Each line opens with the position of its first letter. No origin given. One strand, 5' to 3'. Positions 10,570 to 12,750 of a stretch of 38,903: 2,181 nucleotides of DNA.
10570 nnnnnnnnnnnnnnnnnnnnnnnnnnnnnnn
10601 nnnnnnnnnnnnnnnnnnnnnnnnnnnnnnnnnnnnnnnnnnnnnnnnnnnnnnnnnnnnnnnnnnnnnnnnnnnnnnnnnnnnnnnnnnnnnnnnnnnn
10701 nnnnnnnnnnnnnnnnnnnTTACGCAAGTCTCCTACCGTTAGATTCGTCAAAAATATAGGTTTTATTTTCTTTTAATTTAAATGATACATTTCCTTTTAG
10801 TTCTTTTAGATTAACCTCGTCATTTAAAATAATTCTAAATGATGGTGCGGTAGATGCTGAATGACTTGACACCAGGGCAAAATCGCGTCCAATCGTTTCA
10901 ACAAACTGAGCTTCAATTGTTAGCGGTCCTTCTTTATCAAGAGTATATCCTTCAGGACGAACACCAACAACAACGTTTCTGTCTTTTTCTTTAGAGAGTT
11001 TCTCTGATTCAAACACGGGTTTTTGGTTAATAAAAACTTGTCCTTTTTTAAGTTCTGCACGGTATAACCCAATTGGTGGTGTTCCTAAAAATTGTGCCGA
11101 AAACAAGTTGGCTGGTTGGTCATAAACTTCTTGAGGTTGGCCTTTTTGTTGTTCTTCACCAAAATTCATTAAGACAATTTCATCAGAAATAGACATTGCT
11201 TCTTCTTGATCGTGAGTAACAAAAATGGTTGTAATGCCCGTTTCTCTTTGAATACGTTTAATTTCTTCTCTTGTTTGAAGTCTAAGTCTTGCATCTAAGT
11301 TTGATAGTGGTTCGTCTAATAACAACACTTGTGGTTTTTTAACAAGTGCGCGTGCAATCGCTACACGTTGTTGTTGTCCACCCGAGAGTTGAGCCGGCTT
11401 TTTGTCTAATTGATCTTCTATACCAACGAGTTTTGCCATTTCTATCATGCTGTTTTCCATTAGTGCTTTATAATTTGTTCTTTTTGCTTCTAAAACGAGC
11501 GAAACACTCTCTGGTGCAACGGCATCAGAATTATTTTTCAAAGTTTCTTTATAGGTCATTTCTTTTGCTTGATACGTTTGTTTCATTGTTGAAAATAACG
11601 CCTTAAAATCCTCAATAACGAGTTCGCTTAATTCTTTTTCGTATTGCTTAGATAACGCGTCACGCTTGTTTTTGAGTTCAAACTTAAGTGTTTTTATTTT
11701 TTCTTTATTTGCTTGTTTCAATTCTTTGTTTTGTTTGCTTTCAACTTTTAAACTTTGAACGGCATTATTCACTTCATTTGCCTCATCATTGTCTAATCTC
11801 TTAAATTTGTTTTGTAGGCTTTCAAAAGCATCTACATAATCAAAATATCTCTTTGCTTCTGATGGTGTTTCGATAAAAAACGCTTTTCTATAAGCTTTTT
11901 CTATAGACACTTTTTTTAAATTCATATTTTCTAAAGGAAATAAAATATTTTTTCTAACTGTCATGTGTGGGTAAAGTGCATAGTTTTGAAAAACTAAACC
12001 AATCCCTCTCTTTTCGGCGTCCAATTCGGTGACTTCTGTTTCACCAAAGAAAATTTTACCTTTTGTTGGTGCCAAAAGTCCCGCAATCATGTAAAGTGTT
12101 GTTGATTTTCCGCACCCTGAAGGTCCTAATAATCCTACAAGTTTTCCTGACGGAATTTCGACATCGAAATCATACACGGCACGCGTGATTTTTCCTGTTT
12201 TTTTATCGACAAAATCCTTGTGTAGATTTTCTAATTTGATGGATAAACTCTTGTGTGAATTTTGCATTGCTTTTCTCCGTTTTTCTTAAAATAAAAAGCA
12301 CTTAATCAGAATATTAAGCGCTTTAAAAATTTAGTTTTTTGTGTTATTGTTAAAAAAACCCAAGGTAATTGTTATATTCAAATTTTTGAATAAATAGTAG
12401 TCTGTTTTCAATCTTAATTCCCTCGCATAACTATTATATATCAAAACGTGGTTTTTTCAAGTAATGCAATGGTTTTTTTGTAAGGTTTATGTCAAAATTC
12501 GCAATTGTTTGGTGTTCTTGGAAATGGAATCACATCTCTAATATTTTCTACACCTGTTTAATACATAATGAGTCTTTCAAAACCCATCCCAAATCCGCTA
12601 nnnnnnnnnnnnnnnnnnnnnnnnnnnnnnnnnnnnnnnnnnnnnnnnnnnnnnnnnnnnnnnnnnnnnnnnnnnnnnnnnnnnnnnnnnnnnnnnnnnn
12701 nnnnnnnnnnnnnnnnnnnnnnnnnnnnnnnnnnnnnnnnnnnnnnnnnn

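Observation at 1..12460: Candidate surface capture / nuclease / ABC import / nanoRNase gene block (three consecutive minus-strand units)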

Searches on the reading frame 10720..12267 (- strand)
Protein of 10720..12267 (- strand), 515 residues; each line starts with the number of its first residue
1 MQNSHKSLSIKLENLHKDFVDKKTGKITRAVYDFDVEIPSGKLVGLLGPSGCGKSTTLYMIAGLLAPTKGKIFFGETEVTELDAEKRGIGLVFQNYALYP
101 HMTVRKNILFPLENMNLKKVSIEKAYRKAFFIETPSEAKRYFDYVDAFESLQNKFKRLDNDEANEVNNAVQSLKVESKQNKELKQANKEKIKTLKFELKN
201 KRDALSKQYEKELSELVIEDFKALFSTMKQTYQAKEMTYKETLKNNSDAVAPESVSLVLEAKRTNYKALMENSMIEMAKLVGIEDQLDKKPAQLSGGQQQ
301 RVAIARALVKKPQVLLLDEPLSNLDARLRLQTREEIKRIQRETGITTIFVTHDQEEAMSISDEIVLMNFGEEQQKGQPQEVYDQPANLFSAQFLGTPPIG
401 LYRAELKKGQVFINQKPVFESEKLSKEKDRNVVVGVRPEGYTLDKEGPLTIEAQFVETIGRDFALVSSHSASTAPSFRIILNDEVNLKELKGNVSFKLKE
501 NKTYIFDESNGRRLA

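Call 6: search_protein_families(library=pfam, proteins=[window:10720-12267:-], max_evalue=0.01)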
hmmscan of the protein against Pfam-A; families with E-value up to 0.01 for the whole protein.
window:10720-12267:- (515 aa): 3 families
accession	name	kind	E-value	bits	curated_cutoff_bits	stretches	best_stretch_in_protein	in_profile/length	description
PF00005.33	ABC_tran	-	2e-36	126.1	25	1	33-321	3-136/137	ABC transporter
PF13304.12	AAA_21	-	0.0005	20.7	27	1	44-355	2-301/304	AAA domain, putative AbiEii toxin, Type IV TA system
PF13481.12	AAA_25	-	0.0032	17.5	27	0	38-78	30-67/195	AAA domain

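Call 7: search_protein_families(library=ncbifam, proteins=[window:10720-12267:-], max_evalue=0.01)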
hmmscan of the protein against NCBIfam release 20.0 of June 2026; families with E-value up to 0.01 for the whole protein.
window:10720-12267:- (515 aa): 186 families (the best 25 are shown)
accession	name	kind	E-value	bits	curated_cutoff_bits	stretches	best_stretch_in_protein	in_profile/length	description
NF008653.0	PRK11650.1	subfamily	9.2e-98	327.6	432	2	263-514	104-355/357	sn-glycerol-3-phosphate ABC transporter ATP-binding protein UgpC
NF040933.2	ABC_arch_GlcV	equivalog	4.3e-89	298.9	450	2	257-472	106-315/357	glucose ABC transporter ATP-binding protein GlcV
TIGR03265.1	PhnT2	equivalog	1.2e-86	291.1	457.7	2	255-445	97-284/353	putative 2-aminoethylphosphonate ABC transporter ATP-binding protein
NF006987.0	PRK09452.1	equivalog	2.1e-82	276.8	482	2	253-440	108-298/378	spermidine/putrescine ABC transporter ATP-binding protein PotA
TIGR01187.1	potA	subfamily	8.3e-82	274.9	355.6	2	267-448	74-259/325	polyamine ABC transporter ATP-binding protein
NF043075.1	MMSYN1_0197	equivalog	1.2e-79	267.8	550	2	254-459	94-296/341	spermidine/putrescine ABC transporter ATP-binding protein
NF008513.0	PRK11432.1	equivalog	7.5e-79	265.2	496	2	274-450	117-292/351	ferric ABC transporter ATP-binding protein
NF008233.0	PRK11000.1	equivalog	6.3e-74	249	568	2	267-508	107-355/369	maltose/maltodextrin ABC transporter ATP-binding protein MalK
TIGR00968.1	3a0106s01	subfamily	1.4e-72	244.1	342.75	2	254-396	92-233/237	sulfate ABC transporter ATP-binding protein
TIGR03258.1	PhnT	equivalog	4e-69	233.3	499.15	2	253-444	99-294/359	2-aminoethylphosphonate ABC transport system ATP-binding subunit PhnT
NF040840.2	tungstate_WtpC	equivalog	2.2e-67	227.8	440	2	259-446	97-281/347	tungstate ABC transporter ATP-binding protein WtpC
NF008105.0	PRK10851.1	equivalog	3.5e-65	220.1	502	2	262-417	106-258/362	sulfate/thiosulfate ABC transporter ATP-binding protein CysA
NF008621.0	PRK11607.1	equivalog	3.8e-62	210.3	613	2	267-410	123-268/377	putrescine ABC transporter ATP-binding subunit PotG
TIGR01186.1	proV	subfamily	6.6e-57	193.2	326.6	2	255-396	92-232/363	betaine/proline/choline family ABC transporter ATP-binding protein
TIGR04521.1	ECF_ATPase_2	equivalog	4.3e-49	167.1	330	2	270-420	120-270/279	energy-coupling factor transporter ATPase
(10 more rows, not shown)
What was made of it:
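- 10720..12267 (-): ABC ATPase, UgpC/MalK-like, 515 aa, with an insertion of about 137 aa (residues ~126-262) between the Q-loop region and the signature motif. NCBIfam UgpC 9e-98 in two stretches (calls 6, 7).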

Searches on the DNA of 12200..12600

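Call 11: search_rna_families(source=window, start=12200, end=12600, threshold=evalue, max_evalue=10)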
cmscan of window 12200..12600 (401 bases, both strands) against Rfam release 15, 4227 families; matches with E-value up to 10: 7.
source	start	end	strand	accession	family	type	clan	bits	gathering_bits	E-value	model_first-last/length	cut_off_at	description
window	12288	12361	-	RF02371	PyrG_leader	Cis-reg; leader;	-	19.7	65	3.5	1-78/78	no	PyrG leader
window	12470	12547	+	RF02771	CnfY_thermometer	Cis-reg; thermoregulator;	-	19.5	130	5.7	1-112/112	no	CnfY 5' UTR thermometer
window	12282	12347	-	RF02362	Yfr10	Gene; sRNA;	-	19.4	43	2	1-78/78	no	Cyanobacterial functional RNA 10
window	12295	12364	-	RF02495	ohsC_RNA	Gene; antitoxin;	-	19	50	2.1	1-77/77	no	Oppression of Hydrophobic ORF by sRNA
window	12307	12363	+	RF00066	U7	Gene; snRNA;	-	14.1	34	1.5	1-62/62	no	U7 small nuclear RNA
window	12263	12377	+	RF00648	MIR396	Gene; miRNA;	-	13.5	80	9.9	1-118/118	no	MIR396 microRNA precursor family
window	12296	12352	-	RF02080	STnc170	Gene; sRNA;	-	9.8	80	8.2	207-266/333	no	Salmonella enterica sRNA STnc170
